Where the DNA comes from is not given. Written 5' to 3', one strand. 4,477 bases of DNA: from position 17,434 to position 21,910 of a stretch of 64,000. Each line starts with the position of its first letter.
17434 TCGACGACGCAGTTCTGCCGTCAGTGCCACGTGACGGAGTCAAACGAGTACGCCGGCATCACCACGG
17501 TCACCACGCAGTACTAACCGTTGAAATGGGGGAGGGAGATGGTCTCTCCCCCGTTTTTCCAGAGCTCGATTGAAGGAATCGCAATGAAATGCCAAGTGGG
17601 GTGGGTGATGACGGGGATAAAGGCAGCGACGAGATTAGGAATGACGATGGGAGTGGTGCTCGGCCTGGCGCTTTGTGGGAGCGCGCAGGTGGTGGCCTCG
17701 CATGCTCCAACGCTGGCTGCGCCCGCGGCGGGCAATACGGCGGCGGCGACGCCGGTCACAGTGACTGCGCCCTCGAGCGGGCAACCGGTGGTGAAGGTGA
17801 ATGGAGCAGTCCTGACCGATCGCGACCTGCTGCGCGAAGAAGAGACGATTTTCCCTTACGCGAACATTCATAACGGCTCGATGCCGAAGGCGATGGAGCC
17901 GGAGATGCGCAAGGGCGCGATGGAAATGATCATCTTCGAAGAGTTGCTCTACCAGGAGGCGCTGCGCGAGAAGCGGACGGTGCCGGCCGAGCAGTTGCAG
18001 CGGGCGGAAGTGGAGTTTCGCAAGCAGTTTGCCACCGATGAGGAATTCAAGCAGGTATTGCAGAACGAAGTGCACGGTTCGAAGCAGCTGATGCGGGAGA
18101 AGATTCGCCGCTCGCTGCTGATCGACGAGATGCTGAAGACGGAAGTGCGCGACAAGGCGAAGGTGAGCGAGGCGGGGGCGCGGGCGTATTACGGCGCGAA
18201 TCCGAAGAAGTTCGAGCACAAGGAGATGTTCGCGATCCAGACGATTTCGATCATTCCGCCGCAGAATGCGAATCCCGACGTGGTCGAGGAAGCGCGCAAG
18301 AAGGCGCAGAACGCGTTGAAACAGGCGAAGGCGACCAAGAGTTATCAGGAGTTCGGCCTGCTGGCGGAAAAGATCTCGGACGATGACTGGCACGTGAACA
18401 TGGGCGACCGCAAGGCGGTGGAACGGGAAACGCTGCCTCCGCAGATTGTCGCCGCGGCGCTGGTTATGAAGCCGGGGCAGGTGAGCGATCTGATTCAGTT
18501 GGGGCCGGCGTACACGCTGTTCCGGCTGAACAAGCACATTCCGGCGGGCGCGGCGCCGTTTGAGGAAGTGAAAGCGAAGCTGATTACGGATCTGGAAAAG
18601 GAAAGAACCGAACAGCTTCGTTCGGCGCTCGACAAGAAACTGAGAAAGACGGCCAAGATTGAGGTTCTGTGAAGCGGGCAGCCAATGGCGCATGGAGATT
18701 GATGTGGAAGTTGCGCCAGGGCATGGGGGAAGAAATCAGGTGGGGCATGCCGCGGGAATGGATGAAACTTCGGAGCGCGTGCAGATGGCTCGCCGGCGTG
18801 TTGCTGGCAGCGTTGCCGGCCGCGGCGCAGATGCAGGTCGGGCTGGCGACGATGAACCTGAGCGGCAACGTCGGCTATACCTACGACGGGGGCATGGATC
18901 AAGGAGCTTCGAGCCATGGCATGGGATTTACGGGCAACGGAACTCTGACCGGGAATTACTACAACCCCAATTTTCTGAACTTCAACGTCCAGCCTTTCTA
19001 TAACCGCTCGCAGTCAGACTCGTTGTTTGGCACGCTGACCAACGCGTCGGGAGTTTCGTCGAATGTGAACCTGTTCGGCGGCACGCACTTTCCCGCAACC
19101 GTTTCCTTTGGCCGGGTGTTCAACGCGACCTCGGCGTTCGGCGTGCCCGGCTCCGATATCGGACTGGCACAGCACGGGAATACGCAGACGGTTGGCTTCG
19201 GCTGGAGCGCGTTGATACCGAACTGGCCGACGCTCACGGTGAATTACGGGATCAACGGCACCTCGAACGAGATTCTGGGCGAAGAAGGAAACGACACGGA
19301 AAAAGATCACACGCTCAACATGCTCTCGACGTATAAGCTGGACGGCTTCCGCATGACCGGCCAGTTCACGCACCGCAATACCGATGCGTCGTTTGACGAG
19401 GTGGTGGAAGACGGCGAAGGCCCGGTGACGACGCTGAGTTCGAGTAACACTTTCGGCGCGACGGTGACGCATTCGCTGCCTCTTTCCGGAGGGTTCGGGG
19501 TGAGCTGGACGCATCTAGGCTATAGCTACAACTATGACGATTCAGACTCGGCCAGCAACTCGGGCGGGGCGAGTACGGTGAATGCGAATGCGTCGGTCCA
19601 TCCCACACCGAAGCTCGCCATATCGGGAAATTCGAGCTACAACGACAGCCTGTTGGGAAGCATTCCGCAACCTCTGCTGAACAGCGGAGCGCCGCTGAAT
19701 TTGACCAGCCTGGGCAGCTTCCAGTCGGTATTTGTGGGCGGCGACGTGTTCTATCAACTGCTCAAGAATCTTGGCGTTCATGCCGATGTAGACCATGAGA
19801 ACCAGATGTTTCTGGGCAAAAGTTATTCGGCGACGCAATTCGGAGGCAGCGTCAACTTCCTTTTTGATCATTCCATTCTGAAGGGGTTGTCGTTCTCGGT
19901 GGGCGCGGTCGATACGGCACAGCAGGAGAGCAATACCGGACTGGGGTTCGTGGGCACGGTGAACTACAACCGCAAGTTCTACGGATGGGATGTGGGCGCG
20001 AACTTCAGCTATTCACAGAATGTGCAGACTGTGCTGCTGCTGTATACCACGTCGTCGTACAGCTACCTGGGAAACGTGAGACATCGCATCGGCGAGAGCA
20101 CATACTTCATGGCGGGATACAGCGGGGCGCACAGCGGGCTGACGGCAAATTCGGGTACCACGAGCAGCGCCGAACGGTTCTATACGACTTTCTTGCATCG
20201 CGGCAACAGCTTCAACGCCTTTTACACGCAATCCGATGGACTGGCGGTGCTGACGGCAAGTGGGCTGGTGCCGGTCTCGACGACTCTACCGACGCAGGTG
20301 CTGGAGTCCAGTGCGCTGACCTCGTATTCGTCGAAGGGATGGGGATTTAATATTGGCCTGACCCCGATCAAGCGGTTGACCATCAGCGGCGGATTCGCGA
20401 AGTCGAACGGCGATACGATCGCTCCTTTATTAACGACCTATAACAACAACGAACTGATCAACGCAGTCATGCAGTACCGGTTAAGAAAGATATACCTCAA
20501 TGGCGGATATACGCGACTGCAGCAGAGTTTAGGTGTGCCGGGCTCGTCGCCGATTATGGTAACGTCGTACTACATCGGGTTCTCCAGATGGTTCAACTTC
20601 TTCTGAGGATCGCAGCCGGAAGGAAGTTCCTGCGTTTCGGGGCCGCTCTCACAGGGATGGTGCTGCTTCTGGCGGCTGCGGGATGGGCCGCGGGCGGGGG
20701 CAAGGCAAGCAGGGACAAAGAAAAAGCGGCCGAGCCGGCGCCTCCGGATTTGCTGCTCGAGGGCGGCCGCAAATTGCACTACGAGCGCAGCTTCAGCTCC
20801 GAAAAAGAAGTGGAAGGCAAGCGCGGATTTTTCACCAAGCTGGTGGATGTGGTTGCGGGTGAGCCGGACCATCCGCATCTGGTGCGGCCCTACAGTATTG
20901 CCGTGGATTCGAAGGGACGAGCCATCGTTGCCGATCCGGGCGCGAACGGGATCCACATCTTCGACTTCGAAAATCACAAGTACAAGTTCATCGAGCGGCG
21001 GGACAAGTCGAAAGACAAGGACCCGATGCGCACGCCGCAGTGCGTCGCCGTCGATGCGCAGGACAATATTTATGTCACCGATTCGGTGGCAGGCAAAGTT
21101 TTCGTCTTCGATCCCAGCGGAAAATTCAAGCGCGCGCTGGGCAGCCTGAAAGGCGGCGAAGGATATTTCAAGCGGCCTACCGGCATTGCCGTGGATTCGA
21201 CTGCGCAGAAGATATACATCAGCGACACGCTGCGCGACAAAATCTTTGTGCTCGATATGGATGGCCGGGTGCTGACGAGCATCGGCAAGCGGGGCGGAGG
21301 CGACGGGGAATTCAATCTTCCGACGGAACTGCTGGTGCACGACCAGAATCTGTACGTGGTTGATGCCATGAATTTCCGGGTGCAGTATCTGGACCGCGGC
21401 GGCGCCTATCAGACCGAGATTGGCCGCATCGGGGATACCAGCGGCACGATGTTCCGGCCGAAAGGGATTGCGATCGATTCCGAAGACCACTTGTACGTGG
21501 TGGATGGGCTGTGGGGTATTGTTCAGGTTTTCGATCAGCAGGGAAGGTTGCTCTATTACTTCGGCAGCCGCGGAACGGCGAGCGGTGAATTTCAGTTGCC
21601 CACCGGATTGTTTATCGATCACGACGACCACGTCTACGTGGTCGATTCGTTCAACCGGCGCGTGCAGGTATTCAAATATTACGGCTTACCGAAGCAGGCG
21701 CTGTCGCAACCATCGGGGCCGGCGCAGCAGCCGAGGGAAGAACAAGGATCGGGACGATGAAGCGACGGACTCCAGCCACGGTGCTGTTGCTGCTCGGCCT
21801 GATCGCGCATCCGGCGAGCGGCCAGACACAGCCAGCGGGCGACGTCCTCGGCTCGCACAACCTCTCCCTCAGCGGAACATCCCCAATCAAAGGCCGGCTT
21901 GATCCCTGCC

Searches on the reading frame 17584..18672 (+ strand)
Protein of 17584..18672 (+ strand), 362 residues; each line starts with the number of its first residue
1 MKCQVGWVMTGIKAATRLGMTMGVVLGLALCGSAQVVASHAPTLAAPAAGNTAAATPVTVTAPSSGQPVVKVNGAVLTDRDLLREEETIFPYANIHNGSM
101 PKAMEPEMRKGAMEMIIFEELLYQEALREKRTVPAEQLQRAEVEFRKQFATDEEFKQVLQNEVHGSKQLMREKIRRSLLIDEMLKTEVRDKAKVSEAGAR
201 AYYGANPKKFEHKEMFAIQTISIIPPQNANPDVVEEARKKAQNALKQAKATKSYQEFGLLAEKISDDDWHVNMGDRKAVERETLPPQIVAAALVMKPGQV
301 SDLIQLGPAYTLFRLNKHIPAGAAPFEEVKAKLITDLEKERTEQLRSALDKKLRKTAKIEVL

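Call 7: search_protein_families(library=pfam, proteins=[window:17584-18672:+], max_evalue=0.01)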
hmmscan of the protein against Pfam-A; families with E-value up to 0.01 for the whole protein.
window:17584-18672:+ (362 aa): 5 families
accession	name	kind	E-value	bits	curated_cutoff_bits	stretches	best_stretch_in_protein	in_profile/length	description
PF13145.12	Rotamase_2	-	1.7e-16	61.5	27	1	194-330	1-120/121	PPIC-type PPIASE domain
PF00639.27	Rotamase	-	1e-09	39.7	21.7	1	224-316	5-96/97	PPIC-type PPIASE domain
PF13624.11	SurA_N_3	-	3.2e-07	30.7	27.2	1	65-183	37-161/162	SurA-like N-terminal domain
PF13623.11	SurA_N_2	-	0.00056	20.2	28.5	1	64-155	38-136/145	SurA-like N-terminal domain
PF09312.16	SurA_N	-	0.00067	20.3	30.8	1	70-182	6-116/118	SurA N-terminal domain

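Call 72: search_protein_families(library=ncbifam, proteins=[window:17584-18672:+], max_evalue=0.001)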
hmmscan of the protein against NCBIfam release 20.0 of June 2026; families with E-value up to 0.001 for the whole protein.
window:17584-18672:+ (362 aa): 5 families
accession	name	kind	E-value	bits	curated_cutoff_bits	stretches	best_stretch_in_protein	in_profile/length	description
NF000809.0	PRK00059.1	equivalog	8.3e-12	45.1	303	1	107-361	84-330/336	peptidylprolyl isomerase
NF008054.0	PRK10788.1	equivalog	1.8e-11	43.5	493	1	130-357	190-397/626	peptidylprolyl isomerase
NF008038.0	PRK10770.1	equivalog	1.4e-10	40.6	394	1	79-317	39-272/431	peptidylprolyl isomerase SurA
NF002827.0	PRK03002.1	equivalog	5.5e-08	32.2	343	1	239-353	148-256/285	peptidylprolyl isomerase PrsA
TIGR02925.1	cis_trans_EpsD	equivalog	0.0001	22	108.9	0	173-319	96-226/232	EpsD family peptidyl-prolyl cis-trans isomerase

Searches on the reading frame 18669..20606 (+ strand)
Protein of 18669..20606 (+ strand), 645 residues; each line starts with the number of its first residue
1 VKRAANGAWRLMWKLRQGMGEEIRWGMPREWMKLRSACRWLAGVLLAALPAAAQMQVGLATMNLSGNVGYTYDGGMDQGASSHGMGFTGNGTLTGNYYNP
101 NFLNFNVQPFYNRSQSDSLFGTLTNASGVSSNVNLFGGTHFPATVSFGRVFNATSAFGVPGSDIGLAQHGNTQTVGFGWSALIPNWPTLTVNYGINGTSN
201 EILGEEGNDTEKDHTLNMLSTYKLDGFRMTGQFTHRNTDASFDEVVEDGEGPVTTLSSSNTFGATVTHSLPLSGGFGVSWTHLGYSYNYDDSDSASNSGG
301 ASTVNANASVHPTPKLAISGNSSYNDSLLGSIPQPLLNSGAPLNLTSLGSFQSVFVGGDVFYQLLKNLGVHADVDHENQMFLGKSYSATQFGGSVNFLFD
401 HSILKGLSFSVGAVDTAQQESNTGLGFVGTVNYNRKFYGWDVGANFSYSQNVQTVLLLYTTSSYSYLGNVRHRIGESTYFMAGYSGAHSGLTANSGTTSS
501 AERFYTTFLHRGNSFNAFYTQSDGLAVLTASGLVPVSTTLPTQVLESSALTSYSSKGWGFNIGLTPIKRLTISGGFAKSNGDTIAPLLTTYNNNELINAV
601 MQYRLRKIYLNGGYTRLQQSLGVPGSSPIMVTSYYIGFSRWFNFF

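Call 7: search_protein_families(library=pfam, proteins=[window:18669-20606:+], max_evalue=0.01)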
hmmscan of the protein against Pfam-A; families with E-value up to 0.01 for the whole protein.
window:18669-20606:+ (645 aa): 0 families

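Call 72: search_protein_families(library=ncbifam, proteins=[window:18762-20606:+], max_evalue=0.001)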
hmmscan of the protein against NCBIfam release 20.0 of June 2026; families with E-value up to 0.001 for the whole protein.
window:18762-20606:+ (614 aa): 0 families

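Call 84: search_solved_structures(query=A4, max_evalue=10)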
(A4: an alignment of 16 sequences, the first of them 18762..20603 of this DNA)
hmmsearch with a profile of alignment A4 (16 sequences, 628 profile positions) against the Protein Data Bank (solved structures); distinct sequences matched with E-value up to 10: 1.
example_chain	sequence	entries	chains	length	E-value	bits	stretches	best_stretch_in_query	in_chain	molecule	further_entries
5dn6_H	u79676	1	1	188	1.1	11.1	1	85-116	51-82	ATP synthase subunit delta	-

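Call 94: predict_structure(protein=window:18762-20603:+)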
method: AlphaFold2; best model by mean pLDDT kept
length: 614 residues; sequences in the alignment: 1
mean_pLDDT: 30.3   pTM: 0.18
mean pLDDT of the five models: 30.3, 26.3, 26.2, 24.5, 23.4
residues with pLDDT >= 90: 0; 70-90: 2; 50-70: 15; < 50: 597
segments of 3 or more residues with pLDDT < 50: 18-614
pLDDT, mean of each block of 10 residues (from residue 1): 62 56 38 35 34 33 34 32 26 24 24 24 25 26 25 25 25 34 29 28 30 31 25 28 27 28 32 28 27 32 31 28 32 39 30 25 28 30 26 28 27 30 30 29 31 28 29 27 29 29 28 25 24 27 28 31 39 35 37 32 30 30
secondary structure, 60 per line:
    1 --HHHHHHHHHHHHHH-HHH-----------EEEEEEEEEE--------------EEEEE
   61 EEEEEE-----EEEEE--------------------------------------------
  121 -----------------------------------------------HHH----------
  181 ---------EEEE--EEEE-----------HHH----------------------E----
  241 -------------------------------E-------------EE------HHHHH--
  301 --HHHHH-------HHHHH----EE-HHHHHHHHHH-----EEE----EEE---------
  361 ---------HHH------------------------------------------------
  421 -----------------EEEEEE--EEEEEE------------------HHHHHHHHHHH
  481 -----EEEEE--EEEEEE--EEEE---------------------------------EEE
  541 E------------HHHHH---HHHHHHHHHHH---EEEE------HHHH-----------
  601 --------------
elements in order: H3-16 E32-41 E56-66 E72-76 E190-193 E196-199 H294-298 H303-307 H315-319 H327-336 E342-344 E349-351 E438-443 E446-451 H470-480 E486-490 E493-498 E501-504 E538-541 H554-558 H562-572 E576-579 H586-589

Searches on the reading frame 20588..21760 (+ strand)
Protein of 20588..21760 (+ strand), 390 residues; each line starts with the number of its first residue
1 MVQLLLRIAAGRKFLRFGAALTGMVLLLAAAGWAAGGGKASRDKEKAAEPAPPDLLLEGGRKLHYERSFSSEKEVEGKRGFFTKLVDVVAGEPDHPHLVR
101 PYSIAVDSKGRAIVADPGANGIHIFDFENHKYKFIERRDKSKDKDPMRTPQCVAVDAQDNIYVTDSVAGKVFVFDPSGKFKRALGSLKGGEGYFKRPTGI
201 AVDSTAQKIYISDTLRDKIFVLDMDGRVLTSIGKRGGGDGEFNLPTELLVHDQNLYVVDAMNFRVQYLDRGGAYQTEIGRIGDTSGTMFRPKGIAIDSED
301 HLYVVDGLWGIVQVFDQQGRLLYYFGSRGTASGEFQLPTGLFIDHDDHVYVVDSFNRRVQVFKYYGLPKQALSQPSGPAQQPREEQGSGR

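Call 7: search_protein_families(library=pfam, proteins=[window:20588-21760:+], max_evalue=0.01)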
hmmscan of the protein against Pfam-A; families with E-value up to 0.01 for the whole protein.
window:20588-21760:+ (390 aa): 8 families
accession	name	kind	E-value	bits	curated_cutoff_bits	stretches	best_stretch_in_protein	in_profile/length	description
PF17170.10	DUF5128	-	1.2e-22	81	22.9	4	157-219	52-114/321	6-bladed beta-propeller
PF01436.27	NHL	-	1.9e-20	72.3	20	1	149-174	3-28/28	NHL repeat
PF08450.18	SGL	-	4.1e-12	46.7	26.3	0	113-181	149-217/246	SMP-30/Gluconolactonase/LRE-like region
PF01731.26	Arylesterase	-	2.1e-10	41.1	21.3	1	194-223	53-82/86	Arylesterase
PF25021.1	TEN_NHL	-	9.3e-07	28.6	27.1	0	286-332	139-183/357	Teneurin NHL domain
PF06739.17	SBBP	-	1.4e-06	28.6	20.5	0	281-305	6-29/38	Beta-propeller repeat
PF15869.11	TolB_like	-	0.0082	16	29.2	0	191-266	15-90/296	TolB-like 6-blade propeller-like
PF06977.17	SdiA-regulated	-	0.0093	15.6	21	0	284-305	218-239/249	SdiA-regulated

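Call 72: search_protein_families(library=ncbifam, proteins=[window:20588-21760:+], max_evalue=0.001)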
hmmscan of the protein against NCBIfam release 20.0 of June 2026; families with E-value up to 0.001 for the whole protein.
window:20588-21760:+ (390 aa): 4 families
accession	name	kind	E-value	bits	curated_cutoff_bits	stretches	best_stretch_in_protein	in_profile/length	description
NF035926.1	scyF_NHL_VPEP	equivalog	1.1e-49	169.6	350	3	150-279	154-284/376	scytonemin biosynthesis PEP-CTERM protein ScyF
NF047780.1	LIC12708_fam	subfamily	3.1e-10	39.5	150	1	178-382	40-230/391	LIC_12708 family protein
NF033206.1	ScyE_fam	subfamily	1e-08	35.1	80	1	92-259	132-319/333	ScyD/ScyE family protein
NF052280.1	7_blade_YncE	equivalog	9.3e-05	21.4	400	1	131-219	111-195/338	7-bladed beta-propeller protein YncE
